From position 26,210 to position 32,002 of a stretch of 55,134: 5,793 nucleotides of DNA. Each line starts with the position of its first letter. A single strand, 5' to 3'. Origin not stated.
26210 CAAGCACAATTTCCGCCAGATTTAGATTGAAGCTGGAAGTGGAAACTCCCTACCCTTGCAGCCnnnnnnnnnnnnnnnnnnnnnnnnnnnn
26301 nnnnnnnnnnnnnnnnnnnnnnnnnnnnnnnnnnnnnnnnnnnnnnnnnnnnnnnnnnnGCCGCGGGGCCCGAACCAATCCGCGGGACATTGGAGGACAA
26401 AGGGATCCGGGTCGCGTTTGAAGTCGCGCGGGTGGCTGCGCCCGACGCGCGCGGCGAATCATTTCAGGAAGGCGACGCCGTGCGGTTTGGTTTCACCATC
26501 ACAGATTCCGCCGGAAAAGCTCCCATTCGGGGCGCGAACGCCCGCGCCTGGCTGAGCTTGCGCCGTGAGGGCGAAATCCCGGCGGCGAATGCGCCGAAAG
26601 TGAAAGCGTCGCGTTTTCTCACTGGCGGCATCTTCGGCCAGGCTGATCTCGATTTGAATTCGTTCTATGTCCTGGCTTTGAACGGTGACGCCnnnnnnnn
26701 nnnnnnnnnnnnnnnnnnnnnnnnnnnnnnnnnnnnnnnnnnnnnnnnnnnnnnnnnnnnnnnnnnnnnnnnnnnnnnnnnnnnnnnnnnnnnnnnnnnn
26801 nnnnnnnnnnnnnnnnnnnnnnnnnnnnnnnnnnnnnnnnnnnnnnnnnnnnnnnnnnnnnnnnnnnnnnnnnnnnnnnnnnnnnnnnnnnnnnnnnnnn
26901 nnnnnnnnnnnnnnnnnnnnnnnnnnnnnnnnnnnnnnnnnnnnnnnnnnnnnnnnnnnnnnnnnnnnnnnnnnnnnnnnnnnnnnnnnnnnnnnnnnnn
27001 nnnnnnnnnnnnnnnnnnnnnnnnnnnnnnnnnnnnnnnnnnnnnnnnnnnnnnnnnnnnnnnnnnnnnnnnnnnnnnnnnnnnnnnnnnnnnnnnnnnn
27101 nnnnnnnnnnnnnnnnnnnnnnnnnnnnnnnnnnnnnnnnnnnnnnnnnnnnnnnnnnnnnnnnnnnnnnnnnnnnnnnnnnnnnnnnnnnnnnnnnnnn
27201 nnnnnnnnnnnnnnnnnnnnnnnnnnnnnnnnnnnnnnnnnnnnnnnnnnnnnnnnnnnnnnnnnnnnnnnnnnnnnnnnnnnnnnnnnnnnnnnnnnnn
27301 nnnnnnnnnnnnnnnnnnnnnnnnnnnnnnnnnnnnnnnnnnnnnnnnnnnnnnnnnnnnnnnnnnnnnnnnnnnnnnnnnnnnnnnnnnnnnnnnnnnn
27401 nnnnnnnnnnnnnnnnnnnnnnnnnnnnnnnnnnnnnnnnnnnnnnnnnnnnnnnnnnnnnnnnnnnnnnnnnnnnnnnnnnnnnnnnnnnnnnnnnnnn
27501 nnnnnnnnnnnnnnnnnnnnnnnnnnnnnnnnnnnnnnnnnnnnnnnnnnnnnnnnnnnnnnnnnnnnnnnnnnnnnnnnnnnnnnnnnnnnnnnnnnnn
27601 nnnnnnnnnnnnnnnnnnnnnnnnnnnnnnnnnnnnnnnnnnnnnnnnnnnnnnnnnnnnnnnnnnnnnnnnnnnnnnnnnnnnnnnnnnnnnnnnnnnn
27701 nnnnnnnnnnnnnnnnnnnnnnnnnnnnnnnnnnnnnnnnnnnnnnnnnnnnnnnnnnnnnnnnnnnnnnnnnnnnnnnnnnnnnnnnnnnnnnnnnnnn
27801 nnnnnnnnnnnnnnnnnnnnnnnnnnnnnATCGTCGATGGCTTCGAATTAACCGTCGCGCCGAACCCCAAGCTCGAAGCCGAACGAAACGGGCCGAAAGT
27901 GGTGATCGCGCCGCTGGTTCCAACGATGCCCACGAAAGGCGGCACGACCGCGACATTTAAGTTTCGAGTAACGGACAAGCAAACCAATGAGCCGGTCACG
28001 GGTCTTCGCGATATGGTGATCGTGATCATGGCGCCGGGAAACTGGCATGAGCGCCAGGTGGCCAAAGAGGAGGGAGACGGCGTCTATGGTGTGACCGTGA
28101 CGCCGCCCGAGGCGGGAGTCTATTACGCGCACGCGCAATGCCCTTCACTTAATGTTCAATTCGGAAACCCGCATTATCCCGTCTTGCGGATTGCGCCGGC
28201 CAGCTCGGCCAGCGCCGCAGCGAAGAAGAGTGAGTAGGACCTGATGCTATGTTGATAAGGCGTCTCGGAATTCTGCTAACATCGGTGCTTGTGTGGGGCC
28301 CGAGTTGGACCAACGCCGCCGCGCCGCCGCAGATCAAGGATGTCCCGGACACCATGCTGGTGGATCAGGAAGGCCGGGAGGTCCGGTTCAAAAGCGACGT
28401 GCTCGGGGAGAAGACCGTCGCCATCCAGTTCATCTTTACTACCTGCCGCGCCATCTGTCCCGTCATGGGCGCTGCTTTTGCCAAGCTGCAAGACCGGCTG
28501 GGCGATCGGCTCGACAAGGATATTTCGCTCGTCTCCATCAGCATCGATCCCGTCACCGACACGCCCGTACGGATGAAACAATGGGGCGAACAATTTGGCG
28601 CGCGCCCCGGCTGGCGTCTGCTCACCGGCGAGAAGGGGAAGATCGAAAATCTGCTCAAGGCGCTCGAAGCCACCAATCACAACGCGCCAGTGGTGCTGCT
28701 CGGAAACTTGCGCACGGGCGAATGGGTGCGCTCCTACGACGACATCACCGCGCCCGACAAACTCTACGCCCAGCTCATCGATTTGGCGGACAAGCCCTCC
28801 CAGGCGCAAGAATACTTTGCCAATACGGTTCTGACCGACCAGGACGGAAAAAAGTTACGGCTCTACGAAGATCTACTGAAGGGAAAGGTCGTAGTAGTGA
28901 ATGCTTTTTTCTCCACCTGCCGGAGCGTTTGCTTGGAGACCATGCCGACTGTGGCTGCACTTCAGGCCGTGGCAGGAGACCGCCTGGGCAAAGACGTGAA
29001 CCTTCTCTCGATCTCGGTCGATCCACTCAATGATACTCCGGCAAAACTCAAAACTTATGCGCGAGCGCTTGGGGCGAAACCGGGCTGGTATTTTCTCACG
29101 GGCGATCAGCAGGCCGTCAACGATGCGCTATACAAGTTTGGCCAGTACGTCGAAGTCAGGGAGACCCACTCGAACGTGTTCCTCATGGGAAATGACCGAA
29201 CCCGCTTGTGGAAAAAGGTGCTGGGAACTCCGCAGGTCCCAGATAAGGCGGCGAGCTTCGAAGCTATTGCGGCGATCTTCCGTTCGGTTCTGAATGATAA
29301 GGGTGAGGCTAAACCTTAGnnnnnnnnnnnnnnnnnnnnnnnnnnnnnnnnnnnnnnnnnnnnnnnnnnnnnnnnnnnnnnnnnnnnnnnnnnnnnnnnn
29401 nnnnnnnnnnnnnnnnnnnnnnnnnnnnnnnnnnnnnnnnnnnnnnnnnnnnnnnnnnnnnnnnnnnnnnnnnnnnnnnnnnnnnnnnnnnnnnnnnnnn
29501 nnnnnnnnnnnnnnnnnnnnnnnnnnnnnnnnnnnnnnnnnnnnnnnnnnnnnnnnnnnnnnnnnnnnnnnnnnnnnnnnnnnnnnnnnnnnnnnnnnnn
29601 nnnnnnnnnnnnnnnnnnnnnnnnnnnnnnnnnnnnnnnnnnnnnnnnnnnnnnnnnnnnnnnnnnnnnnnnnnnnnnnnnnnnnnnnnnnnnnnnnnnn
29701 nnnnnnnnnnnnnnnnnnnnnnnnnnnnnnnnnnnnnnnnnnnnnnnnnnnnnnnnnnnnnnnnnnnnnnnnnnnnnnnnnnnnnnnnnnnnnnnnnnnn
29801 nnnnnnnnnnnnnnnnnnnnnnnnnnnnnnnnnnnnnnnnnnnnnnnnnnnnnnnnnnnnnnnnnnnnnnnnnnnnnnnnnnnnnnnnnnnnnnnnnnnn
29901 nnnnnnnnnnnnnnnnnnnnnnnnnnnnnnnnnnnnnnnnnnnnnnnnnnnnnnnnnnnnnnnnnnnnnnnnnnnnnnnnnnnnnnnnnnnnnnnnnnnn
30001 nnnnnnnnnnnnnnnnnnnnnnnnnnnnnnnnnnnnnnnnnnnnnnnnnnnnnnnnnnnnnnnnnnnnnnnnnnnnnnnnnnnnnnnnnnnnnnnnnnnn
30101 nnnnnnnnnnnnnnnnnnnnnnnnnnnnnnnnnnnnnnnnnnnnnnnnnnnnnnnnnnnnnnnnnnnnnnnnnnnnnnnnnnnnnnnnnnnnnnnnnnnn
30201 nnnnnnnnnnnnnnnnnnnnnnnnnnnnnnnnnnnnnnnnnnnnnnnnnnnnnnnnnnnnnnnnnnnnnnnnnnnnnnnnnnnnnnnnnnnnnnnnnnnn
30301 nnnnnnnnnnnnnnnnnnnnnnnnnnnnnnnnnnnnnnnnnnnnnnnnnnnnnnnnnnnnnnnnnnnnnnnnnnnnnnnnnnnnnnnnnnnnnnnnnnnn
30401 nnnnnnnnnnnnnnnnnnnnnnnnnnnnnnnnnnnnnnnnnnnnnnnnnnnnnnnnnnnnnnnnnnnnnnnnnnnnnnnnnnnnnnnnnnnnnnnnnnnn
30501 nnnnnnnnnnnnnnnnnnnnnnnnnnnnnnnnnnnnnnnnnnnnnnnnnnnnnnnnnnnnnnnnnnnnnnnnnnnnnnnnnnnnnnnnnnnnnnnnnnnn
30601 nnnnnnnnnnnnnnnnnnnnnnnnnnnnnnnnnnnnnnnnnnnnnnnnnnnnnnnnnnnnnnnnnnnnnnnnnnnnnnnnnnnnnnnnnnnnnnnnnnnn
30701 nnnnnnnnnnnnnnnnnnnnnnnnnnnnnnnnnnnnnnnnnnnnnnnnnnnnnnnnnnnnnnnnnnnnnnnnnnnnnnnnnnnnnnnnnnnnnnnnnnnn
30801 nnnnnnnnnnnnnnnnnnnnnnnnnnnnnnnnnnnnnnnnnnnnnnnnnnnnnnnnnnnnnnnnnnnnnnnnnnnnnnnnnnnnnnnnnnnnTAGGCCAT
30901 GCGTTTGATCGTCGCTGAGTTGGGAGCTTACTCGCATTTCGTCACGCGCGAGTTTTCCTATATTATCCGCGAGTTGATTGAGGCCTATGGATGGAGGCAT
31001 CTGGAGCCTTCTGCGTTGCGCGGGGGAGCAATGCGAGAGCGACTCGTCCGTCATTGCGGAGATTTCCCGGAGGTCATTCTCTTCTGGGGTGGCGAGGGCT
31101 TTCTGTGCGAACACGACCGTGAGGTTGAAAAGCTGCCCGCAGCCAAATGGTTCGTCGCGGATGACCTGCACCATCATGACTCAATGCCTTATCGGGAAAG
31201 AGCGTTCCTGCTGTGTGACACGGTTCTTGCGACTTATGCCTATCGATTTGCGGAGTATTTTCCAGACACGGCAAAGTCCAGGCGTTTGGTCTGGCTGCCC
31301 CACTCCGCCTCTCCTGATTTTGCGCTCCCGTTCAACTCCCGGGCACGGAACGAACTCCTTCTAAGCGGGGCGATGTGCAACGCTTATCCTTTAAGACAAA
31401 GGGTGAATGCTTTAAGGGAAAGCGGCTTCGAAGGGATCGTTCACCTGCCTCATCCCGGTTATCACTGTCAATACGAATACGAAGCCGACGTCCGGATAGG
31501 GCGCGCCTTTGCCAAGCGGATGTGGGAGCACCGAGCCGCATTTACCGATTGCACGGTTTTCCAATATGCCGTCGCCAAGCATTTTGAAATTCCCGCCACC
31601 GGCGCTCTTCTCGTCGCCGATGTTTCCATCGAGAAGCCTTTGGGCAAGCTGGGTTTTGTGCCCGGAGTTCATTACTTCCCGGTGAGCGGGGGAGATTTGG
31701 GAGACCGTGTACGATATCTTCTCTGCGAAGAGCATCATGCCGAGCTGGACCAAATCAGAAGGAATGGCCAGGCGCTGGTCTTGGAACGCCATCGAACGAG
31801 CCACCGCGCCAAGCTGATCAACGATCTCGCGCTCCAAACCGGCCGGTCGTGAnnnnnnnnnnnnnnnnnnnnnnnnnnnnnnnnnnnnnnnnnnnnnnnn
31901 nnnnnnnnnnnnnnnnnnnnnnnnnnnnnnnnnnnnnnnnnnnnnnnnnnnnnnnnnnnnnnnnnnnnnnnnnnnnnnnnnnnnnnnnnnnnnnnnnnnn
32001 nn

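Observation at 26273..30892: Secreted beta-propeller, double-SCO and cytochrome c::PBP module as a candidate copper/electron supply unit for the MCO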

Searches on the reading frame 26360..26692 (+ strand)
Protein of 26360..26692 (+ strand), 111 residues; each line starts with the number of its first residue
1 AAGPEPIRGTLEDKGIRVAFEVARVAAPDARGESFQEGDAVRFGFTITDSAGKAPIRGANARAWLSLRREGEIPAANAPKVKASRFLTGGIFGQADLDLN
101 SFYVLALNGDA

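Call 77: search_protein_families(library=pfam, proteins=[window:26360-26692:+], max_evalue=0.1)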
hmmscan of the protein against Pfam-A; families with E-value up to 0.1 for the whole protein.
window:26360-26692:+ (111 aa): 0 families

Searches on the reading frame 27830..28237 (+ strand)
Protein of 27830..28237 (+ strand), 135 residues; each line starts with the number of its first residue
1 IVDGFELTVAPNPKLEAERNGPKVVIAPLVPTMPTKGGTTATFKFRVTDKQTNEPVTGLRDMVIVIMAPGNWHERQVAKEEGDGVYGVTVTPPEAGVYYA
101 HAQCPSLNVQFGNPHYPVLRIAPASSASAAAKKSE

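Call 77: search_protein_families(library=pfam, proteins=[window:27830-28237:+], max_evalue=0.1)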
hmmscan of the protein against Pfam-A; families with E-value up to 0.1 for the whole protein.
window:27830-28237:+ (135 aa): 3 families
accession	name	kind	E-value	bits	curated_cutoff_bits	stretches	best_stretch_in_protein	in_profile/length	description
PF13115.11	YtkA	-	1.1e-05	26.4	25.9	1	29-98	11-80/85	YtkA-like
PF00630.25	Filamin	-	0.0021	19.3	26.9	1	41-104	21-82/93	Filamin/ABP280 repeat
PF09134.16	Invasin_D3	-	0.016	16.1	33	1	36-98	17-76/98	Invasin, domain 3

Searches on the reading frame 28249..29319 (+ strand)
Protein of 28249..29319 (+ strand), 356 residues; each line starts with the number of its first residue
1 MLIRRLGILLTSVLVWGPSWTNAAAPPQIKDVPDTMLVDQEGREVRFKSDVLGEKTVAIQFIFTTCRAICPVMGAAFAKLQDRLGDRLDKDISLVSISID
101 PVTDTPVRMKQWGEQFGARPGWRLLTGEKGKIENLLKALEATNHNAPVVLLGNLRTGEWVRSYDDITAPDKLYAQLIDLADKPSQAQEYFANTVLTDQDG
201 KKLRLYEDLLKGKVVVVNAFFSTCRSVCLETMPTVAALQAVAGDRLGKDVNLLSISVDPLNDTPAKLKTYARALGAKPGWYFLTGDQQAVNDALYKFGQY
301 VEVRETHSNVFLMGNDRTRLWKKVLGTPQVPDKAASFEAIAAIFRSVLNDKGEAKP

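Call 7: search_protein_families(library=pfam, proteins=[window:28249-29319:+], max_evalue=0.01)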
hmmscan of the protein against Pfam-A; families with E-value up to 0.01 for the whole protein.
window:28249-29319:+ (356 aa): 3 families
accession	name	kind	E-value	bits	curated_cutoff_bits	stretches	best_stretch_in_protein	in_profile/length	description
PF02630.20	SCO1-SenC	-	1.1e-38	132.6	22.8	2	195-309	6-115/134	SCO1/SenC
PF00578.27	AhpC-TSA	-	5e-10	39.8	26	2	31-139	4-101/124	AhpC/TSA family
PF08534.16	Redoxin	-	3e-07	30.8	26.6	1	190-269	6-76/148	Redoxin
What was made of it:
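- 28249..29319 (+): Gene B. Exported double SCO1/SenC protein. The N-type domain is nt 28324-28743 (CRAIC at 28444-28458). The C-type domain is nt 28804-29316 (CRSVC at 28918-28932). It is a fusion of the two SCO genes that are separate in most relatives. Pfam PF02630, two stretches (call 7).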

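Call 10: search_protein_families(library=ncbifam, proteins=[window:28249-29319:+], max_evalue=0.01)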
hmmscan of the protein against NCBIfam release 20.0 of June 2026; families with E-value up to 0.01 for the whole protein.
window:28249-29319:+ (356 aa): 1 family
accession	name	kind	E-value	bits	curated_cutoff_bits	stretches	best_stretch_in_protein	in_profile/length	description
NF002854.0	PRK03147.1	subfamily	0.00077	19.4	170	0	187-244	39-93/176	thiol-disulfide oxidoreductase ResA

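Call 37: search_solved_structures(query=window:28249-29319:+, max_evalue=0.001, show_alignments=2)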
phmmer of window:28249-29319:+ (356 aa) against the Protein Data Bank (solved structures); distinct sequences matched with E-value up to 0.001: 10.
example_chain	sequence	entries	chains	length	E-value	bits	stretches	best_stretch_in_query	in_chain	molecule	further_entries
4hde_A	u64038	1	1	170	5.3e-12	48.7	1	22-128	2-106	SCO1/SenC family lipoprotein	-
1xzo_A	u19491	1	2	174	5.4e-10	42.1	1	36-135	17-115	Hypothetical protein ypmQ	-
1on4_A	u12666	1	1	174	5.7e-10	42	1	37-135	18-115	Sco1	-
3me7_A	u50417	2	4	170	1.7e-07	33.9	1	34-143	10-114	Putative uncharacterized protein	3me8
4wbj_A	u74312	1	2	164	2.5e-07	33.3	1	194-306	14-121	Blr1131 protein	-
4wbr_D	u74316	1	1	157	2.9e-07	33.2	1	195-307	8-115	Blr1131 protein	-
4txo_D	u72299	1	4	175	6.1e-06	28.8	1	194-306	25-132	Blr1131 protein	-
2k6v_A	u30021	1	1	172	1.3e-05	27.7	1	210-342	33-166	Putative cytochrome c oxidase assembly protein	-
4bpy_A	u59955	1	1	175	1.6e-05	27.4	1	31-131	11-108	SCO PROTEIN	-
6n5u_A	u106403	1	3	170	0.00015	24.2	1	38-135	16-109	Protein SCO1 homolog 1, mitochondrial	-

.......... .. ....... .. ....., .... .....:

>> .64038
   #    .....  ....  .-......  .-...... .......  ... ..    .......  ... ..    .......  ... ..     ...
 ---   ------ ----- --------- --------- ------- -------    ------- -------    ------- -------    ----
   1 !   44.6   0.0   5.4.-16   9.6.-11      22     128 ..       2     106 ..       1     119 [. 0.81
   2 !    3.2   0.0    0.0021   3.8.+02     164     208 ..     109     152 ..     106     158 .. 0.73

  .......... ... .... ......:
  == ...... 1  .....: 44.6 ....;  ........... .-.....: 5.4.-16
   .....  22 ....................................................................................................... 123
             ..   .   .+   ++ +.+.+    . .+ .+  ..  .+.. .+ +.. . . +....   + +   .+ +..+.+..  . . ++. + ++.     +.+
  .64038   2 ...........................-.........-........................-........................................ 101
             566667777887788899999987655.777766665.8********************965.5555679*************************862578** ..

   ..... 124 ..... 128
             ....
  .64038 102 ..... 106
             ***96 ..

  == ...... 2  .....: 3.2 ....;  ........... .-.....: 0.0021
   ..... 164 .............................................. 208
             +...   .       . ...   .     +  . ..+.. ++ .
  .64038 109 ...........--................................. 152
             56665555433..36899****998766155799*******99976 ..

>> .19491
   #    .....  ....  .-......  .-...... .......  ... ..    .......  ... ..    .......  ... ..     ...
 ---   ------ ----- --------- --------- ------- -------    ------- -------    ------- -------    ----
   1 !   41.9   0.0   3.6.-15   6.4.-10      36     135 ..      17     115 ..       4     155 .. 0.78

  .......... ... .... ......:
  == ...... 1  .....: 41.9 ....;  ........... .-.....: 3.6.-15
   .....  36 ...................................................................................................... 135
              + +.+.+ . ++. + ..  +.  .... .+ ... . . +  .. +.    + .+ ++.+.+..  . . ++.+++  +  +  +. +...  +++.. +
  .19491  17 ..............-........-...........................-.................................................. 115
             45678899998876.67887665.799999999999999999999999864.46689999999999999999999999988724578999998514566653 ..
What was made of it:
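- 28249..29319 (+): PDB Sco and ScoI hits (call 37).
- Closest known: Canonical Sco/SenC copper chaperones of cytochrome oxidase assembly. Same: There are direct PDB sequence hits (call 37).
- Checked: PDB sequence hits to B. subtilis Sco and B. japonicum ScoI (call 37).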

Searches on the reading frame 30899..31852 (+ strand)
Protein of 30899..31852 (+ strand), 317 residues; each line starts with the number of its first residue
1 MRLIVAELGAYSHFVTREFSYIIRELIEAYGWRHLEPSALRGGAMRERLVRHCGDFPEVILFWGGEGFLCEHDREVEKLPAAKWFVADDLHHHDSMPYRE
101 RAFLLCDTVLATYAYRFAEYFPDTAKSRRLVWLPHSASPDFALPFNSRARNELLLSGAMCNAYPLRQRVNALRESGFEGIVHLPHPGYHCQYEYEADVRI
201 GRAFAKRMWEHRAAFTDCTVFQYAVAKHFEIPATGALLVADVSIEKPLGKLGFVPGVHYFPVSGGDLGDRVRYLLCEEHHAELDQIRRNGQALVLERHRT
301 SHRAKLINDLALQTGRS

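Call 7: search_protein_families(library=pfam, proteins=[window:30899-31852:+], max_evalue=0.01)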
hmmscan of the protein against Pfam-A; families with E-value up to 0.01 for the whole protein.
window:30899-31852:+ (317 aa): 1 family
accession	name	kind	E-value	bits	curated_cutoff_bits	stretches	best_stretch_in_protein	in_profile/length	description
PF13524.12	Glyco_trans_1_2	-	2.5e-08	34.5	25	1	204-307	40-142/144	Glycosyl transferase-like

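Call 10: search_protein_families(library=ncbifam, proteins=[window:30899-31852:+], max_evalue=0.01)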
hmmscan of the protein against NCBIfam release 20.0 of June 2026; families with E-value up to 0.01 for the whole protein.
window:30899-31852:+ (317 aa): 0 families
